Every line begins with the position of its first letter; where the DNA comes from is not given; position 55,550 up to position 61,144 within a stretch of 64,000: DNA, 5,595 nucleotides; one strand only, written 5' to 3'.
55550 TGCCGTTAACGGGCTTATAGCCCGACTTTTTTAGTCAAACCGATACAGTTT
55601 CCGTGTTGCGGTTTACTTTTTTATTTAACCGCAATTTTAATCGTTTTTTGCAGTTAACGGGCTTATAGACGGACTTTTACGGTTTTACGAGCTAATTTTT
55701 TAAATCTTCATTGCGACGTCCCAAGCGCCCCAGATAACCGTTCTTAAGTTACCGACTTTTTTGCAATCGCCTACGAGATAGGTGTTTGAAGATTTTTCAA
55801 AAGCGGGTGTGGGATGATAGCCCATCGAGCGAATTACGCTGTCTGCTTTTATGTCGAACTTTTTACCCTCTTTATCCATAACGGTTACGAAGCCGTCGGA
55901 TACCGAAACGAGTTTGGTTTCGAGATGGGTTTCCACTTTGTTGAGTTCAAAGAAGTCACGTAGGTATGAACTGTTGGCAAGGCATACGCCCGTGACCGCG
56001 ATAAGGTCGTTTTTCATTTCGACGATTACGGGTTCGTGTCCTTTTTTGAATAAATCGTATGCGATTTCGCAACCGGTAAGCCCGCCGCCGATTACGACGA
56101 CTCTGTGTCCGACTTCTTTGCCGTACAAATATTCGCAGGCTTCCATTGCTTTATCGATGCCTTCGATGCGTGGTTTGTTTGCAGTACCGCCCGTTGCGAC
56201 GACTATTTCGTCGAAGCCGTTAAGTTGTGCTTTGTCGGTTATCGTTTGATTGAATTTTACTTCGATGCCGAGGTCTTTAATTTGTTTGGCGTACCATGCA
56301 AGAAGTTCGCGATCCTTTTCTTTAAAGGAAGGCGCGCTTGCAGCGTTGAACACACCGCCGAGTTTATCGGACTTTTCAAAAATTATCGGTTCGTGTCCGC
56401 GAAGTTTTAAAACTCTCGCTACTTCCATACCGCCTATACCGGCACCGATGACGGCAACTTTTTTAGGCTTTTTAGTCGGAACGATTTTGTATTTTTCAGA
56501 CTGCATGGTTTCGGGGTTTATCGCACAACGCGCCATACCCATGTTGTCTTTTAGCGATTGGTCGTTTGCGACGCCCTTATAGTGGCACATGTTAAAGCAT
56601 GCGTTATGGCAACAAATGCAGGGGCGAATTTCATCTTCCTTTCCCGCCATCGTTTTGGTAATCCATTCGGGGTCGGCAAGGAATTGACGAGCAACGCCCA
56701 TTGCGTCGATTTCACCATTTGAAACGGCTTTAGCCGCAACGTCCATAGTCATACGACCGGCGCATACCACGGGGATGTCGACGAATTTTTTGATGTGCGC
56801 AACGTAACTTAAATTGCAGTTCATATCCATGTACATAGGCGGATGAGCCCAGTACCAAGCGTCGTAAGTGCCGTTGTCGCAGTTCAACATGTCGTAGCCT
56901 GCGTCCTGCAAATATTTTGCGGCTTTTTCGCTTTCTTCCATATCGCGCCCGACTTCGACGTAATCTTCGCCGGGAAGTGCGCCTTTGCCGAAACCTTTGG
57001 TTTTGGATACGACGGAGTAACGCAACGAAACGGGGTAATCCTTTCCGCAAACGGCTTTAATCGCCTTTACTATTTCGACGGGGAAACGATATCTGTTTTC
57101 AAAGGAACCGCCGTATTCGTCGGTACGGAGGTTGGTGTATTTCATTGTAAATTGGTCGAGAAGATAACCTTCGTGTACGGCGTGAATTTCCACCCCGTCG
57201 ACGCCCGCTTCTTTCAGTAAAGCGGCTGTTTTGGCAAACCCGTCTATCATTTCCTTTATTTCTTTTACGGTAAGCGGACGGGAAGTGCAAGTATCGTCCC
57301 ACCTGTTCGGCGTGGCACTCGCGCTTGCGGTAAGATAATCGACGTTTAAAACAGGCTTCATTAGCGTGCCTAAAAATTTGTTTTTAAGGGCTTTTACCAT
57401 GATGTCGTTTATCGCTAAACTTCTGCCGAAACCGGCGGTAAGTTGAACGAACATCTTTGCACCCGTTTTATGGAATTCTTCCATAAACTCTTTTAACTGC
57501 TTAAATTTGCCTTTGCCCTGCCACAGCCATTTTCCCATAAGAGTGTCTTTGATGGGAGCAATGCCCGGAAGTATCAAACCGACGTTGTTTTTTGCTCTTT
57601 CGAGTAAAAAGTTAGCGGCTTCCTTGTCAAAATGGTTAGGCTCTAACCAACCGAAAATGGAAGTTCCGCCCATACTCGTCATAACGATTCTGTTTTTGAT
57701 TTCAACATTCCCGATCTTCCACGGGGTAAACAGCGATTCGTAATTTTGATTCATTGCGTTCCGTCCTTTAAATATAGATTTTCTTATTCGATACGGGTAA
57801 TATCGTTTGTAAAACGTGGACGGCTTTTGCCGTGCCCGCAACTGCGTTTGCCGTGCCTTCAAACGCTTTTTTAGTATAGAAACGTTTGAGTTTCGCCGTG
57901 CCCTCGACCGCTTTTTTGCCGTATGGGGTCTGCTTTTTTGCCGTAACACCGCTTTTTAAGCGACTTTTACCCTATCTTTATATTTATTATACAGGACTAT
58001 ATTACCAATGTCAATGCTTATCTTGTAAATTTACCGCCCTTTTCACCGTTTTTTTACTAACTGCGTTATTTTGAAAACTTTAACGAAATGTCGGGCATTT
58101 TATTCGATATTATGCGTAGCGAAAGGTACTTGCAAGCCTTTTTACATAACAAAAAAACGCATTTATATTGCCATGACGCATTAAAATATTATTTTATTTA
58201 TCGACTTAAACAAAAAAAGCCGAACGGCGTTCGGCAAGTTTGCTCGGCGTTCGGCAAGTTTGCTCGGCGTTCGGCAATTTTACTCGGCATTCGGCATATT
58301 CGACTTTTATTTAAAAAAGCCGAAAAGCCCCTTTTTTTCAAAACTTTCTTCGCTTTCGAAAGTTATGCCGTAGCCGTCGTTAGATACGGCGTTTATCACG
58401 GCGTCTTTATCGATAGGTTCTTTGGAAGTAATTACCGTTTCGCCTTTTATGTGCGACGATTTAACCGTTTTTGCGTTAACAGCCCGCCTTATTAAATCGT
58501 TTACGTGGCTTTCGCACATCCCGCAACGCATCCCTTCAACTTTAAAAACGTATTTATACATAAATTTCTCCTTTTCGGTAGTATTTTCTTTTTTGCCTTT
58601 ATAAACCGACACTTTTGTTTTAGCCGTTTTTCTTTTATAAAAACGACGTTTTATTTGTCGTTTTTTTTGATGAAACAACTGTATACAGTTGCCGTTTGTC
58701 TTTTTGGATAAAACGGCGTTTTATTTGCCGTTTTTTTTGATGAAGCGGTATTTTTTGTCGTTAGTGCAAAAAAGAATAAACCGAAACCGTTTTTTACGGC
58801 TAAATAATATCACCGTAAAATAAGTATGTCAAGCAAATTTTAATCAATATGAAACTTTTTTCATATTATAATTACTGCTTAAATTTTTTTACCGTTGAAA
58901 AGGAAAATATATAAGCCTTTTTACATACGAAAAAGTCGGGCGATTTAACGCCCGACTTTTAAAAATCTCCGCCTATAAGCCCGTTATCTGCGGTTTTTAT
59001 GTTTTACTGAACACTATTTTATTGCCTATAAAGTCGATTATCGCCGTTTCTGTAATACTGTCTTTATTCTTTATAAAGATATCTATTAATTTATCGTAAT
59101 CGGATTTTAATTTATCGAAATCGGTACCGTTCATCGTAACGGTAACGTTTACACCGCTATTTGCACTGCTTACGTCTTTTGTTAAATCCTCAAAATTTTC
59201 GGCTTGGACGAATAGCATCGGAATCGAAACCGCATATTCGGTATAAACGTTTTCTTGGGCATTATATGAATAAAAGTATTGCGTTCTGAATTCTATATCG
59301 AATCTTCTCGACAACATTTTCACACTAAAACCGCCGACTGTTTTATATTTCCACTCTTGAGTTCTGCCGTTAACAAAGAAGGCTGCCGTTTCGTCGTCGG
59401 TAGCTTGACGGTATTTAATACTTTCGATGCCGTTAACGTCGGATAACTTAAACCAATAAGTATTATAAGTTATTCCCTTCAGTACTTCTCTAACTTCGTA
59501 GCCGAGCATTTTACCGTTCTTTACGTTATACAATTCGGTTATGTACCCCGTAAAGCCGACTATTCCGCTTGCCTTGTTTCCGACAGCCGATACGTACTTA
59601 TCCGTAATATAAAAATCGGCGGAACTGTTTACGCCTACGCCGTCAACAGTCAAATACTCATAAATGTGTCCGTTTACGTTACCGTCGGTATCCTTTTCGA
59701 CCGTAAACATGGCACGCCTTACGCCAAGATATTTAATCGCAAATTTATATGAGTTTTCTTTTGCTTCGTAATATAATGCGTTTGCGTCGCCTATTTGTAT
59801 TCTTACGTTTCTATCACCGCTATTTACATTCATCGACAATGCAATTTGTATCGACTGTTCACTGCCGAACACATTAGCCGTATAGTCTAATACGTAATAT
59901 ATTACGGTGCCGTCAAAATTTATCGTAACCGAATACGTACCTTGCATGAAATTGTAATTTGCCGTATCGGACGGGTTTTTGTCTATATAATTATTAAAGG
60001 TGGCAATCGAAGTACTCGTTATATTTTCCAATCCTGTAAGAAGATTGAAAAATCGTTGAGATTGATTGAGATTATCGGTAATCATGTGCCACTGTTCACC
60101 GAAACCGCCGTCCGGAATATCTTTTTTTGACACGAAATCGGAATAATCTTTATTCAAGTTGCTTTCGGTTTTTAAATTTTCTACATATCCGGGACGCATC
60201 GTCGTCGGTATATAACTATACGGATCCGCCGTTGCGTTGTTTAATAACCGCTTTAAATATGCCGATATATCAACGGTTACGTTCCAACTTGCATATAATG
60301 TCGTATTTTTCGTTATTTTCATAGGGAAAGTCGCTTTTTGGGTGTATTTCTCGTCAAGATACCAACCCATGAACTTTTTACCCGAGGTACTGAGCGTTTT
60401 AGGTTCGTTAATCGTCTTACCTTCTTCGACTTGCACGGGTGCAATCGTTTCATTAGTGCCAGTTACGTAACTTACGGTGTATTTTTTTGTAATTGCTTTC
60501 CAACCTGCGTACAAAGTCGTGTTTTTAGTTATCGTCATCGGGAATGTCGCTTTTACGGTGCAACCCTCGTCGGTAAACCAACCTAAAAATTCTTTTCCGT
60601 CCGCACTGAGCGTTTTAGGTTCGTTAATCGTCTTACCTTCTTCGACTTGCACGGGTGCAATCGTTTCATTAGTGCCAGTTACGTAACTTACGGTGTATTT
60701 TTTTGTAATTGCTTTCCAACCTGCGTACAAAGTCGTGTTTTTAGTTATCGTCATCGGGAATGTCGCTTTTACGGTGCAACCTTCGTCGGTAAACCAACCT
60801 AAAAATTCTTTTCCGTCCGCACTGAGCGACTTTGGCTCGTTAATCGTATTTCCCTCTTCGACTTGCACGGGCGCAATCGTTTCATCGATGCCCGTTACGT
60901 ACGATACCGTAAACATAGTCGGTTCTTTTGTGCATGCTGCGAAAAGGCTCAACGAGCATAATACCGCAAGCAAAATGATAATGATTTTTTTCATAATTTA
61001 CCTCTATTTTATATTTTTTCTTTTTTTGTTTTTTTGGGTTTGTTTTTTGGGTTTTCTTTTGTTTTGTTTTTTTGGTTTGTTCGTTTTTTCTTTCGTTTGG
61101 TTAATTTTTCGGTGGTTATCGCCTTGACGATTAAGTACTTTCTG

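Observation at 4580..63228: Dispersed ~25-nt oligo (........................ and its complement) at 18 or more sites, inside genes and beside stop codons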

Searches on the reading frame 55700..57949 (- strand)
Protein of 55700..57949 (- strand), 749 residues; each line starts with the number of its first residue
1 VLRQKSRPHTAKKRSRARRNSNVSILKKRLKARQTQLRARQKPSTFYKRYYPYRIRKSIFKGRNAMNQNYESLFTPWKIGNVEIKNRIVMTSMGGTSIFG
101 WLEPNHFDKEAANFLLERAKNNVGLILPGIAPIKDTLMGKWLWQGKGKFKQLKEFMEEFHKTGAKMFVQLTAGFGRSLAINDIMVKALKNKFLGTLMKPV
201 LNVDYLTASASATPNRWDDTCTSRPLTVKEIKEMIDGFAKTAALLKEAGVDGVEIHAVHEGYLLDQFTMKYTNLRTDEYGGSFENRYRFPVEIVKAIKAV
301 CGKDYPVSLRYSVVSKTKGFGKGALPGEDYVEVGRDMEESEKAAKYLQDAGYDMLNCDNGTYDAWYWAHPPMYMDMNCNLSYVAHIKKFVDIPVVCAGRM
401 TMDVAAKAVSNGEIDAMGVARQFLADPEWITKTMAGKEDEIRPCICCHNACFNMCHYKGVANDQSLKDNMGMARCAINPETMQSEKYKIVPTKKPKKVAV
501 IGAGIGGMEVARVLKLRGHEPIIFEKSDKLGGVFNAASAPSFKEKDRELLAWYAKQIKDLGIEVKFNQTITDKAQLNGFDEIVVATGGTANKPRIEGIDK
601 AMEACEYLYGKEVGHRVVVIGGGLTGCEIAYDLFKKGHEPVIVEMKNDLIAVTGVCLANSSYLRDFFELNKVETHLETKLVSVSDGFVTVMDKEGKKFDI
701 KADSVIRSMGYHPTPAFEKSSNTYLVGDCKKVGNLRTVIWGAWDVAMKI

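Call 11: search_protein_families(library=pfam, proteins=[window:55700-57949:-])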
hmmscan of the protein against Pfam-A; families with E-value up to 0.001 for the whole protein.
window:55700-57949:- (749 aa): 12 families
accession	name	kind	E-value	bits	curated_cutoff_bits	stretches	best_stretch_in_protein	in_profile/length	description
PF00724.26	Oxidored_FMN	-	1.2e-55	189.6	27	1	72-439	1-341/342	NADH:flavin oxidoreductase / NADH oxidase family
PF07992.20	Pyr_redox_2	-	2.2e-29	103.2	26.1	2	578-718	99-244/291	Pyridine nucleotide-disulphide oxidoreductase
PF00070.33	Pyr_redox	-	5.4e-16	59.3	22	2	616-684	1-67/82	Pyridine nucleotide-disulphide oxidoreductase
PF01266.30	DAO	-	5.2e-13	49.7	27.9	1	616-649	1-34/353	FAD dependent oxidoreductase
PF13450.12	NAD_binding_8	-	9.2e-11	42.3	21.9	1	500-535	1-36/68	NAD(P)-binding Rossmann-like domain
PF13738.12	Pyr_redox_3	-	6.2e-10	39.2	30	1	571-717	118-273/305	Pyridine nucleotide-disulphide oxidoreductase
PF00743.25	FMO-like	-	8.5e-07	28.2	22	1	496-535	2-41/532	Flavin-binding monooxygenase-like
PF01134.28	GIDA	-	3.8e-06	26.7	22.1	0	617-652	2-37/391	Glucose inhibited division protein A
PF13434.12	Lys_Orn_oxgnase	-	1e-05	25.3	21.3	0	571-640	140-214/339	L-lysine 6-monooxygenase/L-ornithine 5-monooxygenase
PF00890.30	FAD_binding_2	-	1.7e-05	24.6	20.4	0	498-538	2-42/414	FAD binding domain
PF01210.29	NAD_Gly3P_dh_N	-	0.00034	21.1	23.1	0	617-666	2-51/158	NAD-dependent glycerol-3-phosphate dehydrogenase N-terminus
PF02737.24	3HCDH_N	-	0.00042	20.7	22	0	617-651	2-36/180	3-hydroxyacyl-CoA dehydrogenase, NAD binding domain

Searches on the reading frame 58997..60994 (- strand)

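Call 11: search_protein_families(library=pfam, proteins=[window:58997-60994:-])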
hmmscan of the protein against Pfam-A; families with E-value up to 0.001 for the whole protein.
window:58997-60994:- (665 aa): 1 family
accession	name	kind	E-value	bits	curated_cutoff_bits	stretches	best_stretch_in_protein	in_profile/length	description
PF09479.16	Flg_new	-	1.2e-39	134.6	27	3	100-163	1-64/65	Listeria-Bacteroides repeat domain (List_Bact_rpt)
